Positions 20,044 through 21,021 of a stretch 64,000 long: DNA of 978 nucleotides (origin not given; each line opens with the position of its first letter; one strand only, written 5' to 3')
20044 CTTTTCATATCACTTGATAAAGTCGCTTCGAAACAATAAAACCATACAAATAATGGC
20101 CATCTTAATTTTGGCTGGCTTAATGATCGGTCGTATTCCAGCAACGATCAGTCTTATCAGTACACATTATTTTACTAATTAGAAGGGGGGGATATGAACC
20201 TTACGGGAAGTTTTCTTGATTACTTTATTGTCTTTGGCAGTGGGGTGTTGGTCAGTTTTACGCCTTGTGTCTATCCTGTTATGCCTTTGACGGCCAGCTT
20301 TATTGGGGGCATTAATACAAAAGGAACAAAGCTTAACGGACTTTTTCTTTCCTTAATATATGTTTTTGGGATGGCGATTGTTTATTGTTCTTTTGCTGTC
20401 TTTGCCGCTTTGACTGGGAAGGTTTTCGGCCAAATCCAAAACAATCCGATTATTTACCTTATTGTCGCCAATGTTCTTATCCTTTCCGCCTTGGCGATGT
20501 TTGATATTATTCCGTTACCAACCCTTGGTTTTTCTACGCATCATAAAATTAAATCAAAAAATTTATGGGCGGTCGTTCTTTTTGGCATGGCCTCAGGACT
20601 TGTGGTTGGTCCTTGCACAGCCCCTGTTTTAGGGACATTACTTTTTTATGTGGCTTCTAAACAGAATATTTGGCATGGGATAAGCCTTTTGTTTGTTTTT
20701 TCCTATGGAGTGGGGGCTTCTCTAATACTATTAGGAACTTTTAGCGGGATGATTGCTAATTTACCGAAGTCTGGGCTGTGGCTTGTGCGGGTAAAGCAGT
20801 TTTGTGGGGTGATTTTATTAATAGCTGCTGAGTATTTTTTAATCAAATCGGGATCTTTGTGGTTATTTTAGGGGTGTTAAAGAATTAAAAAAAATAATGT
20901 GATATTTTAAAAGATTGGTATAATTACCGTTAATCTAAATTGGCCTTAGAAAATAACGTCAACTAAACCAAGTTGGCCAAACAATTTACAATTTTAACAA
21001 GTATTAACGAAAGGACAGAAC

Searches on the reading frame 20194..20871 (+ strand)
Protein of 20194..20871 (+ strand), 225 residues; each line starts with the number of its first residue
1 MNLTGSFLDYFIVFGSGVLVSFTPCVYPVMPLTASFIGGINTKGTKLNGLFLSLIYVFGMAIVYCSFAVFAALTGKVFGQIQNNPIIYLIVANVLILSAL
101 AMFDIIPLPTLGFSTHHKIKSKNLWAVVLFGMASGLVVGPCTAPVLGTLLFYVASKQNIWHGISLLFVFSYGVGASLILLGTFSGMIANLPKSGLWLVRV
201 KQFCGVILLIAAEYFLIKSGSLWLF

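Call 79: search_protein_families(library=pfam, proteins=[window:20194-20871:+], max_evalue=0.001)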
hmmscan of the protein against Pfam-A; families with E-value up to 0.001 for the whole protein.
window:20194-20871:+ (225 aa): 2 families
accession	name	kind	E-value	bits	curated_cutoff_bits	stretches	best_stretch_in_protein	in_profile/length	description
PF02683.22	DsbD_TM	-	1.7e-42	145.7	27.1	1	11-215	6-214/219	Cytochrome C biogenesis protein transmembrane domain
PF13386.12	DsbD_2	-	8.9e-08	32.7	24.9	1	14-192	3-182/199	Cytochrome C biogenesis protein transmembrane region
